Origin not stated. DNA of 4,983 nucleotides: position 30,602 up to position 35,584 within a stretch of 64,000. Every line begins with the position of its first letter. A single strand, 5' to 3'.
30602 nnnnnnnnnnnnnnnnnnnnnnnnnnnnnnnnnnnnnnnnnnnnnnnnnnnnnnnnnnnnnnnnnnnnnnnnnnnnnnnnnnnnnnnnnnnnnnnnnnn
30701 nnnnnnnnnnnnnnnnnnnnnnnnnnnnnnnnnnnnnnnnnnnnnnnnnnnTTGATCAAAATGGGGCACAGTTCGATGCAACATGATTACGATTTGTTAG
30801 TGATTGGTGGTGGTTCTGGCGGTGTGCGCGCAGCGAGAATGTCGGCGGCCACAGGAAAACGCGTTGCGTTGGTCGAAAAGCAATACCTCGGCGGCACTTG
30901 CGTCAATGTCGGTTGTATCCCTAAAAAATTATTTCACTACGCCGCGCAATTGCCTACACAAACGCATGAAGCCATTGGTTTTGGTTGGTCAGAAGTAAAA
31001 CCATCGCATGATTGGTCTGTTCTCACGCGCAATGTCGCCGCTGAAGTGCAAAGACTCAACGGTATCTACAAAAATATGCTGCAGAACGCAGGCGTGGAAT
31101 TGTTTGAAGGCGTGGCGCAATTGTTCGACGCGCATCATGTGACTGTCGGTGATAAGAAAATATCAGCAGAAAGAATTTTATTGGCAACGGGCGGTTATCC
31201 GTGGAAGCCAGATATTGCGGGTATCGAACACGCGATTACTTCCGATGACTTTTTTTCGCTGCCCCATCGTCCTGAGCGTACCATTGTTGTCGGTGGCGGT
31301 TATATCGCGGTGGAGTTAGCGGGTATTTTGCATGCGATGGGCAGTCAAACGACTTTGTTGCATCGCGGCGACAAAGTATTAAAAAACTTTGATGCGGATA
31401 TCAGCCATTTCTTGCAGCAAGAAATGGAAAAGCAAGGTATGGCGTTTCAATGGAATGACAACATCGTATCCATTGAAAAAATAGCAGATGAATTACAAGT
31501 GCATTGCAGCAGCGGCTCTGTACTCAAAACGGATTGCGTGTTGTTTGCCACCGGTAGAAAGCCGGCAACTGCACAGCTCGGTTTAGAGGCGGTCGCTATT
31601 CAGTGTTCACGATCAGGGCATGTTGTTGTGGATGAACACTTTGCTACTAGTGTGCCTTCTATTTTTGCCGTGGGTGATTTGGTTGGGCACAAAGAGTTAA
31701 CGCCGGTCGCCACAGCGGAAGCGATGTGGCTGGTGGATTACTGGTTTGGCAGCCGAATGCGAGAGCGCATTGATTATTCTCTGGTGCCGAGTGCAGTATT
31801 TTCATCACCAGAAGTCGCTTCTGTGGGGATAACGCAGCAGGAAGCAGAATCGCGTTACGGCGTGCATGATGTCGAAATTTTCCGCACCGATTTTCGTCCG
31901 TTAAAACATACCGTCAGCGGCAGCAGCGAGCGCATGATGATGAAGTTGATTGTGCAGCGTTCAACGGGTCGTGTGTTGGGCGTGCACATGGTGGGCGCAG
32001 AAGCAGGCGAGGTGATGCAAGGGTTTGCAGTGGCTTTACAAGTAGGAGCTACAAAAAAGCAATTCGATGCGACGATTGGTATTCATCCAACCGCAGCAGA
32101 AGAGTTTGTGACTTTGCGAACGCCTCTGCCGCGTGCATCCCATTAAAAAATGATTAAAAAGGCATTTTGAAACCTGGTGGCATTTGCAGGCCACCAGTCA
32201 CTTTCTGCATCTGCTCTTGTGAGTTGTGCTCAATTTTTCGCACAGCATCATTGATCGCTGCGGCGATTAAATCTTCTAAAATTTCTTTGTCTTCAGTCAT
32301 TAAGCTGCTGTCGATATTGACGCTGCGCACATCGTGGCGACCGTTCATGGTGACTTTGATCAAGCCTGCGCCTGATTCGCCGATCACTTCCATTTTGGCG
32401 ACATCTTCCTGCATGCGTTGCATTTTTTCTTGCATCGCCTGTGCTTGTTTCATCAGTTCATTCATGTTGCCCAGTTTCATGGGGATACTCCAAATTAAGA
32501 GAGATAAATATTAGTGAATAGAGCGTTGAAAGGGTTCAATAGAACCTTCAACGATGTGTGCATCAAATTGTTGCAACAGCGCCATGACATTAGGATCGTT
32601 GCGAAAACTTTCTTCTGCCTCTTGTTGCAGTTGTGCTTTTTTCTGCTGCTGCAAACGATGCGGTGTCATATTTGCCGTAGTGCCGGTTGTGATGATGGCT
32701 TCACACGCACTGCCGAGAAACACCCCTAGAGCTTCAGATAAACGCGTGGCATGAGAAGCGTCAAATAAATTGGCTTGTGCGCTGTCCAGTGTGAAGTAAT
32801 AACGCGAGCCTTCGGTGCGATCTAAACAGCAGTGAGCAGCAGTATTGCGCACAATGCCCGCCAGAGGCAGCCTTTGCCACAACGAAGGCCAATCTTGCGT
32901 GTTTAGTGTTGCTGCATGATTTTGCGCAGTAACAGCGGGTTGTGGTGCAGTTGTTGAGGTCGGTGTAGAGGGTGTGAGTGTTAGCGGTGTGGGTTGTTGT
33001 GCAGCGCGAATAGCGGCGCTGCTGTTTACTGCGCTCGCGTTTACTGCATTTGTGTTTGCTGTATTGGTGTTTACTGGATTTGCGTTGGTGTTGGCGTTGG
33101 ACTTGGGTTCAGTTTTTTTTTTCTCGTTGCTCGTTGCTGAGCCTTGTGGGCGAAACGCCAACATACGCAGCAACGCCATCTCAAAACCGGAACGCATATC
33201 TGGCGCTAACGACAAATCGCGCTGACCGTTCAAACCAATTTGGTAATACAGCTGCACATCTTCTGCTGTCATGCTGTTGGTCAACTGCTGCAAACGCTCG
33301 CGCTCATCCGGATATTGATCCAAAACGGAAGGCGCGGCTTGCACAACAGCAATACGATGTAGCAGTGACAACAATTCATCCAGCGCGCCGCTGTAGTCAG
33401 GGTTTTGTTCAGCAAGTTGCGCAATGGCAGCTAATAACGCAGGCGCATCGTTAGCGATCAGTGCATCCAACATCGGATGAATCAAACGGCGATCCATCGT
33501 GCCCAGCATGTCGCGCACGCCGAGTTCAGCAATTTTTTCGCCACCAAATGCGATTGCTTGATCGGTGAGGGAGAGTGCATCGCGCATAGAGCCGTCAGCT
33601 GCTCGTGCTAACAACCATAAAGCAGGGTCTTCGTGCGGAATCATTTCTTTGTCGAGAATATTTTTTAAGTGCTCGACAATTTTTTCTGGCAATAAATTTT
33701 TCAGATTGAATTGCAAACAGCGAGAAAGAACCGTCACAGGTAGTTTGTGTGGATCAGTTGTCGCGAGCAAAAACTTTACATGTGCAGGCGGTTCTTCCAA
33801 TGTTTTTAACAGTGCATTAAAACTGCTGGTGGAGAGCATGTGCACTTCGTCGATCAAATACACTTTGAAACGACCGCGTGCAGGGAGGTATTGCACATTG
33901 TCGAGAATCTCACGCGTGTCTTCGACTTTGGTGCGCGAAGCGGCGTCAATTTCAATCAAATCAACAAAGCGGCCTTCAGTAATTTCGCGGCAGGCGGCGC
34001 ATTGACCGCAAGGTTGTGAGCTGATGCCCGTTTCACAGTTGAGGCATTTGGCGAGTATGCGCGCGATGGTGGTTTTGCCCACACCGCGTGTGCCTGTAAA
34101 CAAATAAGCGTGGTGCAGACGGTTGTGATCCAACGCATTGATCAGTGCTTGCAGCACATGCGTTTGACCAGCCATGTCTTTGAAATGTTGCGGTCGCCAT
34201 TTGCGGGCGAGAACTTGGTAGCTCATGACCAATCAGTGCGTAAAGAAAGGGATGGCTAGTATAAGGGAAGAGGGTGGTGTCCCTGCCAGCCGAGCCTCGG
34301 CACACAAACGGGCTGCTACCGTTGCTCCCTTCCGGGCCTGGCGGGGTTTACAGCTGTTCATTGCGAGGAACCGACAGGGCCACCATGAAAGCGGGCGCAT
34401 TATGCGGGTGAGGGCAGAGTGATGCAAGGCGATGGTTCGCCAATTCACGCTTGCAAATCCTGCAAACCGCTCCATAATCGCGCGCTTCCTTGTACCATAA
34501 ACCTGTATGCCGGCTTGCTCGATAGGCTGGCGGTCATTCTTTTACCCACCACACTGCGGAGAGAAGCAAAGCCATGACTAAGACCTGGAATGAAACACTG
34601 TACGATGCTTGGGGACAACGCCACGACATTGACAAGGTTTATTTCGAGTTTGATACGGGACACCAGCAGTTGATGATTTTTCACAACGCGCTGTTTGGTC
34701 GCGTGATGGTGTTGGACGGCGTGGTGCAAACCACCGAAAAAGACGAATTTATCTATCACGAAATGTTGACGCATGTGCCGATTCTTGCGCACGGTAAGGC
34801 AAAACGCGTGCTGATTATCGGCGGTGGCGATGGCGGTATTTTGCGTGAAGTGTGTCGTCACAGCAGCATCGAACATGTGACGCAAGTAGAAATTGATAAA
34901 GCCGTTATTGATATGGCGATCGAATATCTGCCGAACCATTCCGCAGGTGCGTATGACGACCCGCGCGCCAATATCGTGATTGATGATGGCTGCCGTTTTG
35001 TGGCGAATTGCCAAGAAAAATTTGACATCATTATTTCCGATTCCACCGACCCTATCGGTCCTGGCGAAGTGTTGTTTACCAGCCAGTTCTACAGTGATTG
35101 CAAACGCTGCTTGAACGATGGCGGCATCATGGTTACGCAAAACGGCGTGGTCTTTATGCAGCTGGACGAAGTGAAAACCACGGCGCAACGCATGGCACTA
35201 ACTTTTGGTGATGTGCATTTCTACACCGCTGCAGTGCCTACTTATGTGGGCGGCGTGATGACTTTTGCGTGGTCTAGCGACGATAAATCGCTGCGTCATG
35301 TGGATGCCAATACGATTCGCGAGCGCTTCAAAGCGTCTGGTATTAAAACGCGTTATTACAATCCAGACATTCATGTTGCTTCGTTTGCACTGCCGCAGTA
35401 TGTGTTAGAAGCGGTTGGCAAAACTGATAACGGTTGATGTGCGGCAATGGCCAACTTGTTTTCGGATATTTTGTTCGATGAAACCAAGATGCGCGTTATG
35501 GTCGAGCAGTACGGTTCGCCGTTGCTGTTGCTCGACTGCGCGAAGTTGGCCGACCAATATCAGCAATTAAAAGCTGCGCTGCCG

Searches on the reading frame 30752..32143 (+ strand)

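Call 39: search_protein_families(library=pfam, proteins=[window:30752-32143:+], max_evalue=0.00001)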
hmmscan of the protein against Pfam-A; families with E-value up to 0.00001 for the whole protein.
window:30752-32143:+ (464 aa): 6 families
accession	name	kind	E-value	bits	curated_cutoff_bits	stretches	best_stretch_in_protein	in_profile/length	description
PF07992.20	Pyr_redox_2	-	2e-68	231.4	26.1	1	13-324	1-291/291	Pyridine nucleotide-disulphide oxidoreductase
PF02852.28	Pyr_redox_dim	-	3.7e-34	117.7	25.3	1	345-455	1-109/110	Pyridine nucleotide-disulphide oxidoreductase, dimerisation domain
PF00070.33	Pyr_redox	-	1.3e-24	87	22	1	176-248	1-74/82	Pyridine nucleotide-disulphide oxidoreductase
PF13738.12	Pyr_redox_3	-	2.1e-19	70.3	30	1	16-308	1-305/305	Pyridine nucleotide-disulphide oxidoreductase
PF12831.13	FAD_oxidored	-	2e-09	37.7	27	1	14-118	1-106/416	FAD dependent oxidoreductase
PF03486.20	HI0933_like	-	8.1e-09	35.7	50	0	216-288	110-182/244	HI0933-like protein Rossmann domain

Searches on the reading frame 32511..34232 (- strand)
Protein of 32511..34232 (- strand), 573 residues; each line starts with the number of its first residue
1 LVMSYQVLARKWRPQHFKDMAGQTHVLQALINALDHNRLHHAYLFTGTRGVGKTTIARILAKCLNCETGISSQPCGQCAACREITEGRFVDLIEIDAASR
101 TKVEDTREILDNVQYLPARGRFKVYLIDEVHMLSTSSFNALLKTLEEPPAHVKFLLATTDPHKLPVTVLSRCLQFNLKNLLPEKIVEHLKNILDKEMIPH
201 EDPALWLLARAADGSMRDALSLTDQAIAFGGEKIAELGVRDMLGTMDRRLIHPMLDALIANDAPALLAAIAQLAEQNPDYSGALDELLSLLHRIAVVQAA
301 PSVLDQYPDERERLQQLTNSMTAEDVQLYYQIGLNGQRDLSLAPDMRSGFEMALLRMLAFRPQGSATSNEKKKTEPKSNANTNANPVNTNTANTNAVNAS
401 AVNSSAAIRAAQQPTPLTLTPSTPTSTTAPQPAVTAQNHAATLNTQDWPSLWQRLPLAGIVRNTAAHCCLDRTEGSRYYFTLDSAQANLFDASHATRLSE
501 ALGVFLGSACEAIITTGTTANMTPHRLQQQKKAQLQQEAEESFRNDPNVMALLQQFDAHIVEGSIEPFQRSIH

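Call 39: search_protein_families(library=pfam, proteins=[window:32511-34232:-], max_evalue=0.00001)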
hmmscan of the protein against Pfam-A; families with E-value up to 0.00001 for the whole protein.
window:32511-34232:- (573 aa): 8 families
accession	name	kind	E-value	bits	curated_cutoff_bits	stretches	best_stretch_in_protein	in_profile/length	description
PF13177.12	DNA_pol3_delta2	-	1.1e-43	149.4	27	1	23-180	2-160/161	DNA polymerase III, delta subunit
PF22608.2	DNAX_ATPase_lid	-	2.1e-25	88.7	27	1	184-231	1-48/49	DNA polymerase III clamp loader subunit, ATPase lid domain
PF12169.13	DNA_pol3_gamma3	-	1.2e-23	83.9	24.4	1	239-359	6-129/143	DNA polymerase III subunits gamma and tau domain III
PF12170.13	DNA_pol3_tau_5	-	4.3e-16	59.8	28.8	1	439-565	15-142/142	DNA polymerase III tau subunit V interacting with alpha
PF00004.35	AAA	-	1e-10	42.6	21.2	1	44-173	2-124/131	ATPase family associated with various cellular activities (AAA)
PF07728.20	AAA_5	-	2.4e-07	31.3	22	0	44-150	3-95/139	AAA domain (dynein-related subfamily)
PF05496.18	RuvB_N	-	4.6e-07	30.2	27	0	13-75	2-68/159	Holliday junction DNA helicase RuvB P-loop domain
PF13401.12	AAA_22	-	5.7e-06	27.1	27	0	43-158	8-122/130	AAA domain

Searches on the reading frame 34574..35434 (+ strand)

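Call 40: search_protein_families(library=pfam, proteins=[window:34574-35434:+], max_evalue=0.00001)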
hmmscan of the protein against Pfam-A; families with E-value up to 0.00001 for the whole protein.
window:34574-35434:+ (287 aa): 2 families
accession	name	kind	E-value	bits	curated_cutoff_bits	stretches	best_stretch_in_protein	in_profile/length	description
PF01564.23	Spermine_synth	-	1.2e-65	221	22.9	1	58-238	1-180/186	Spermine/spermidine synthase domain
PF17284.7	Spermine_synt_N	-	8e-13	48.5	22.1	1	5-55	2-53/53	Spermidine synthase tetramerisation domain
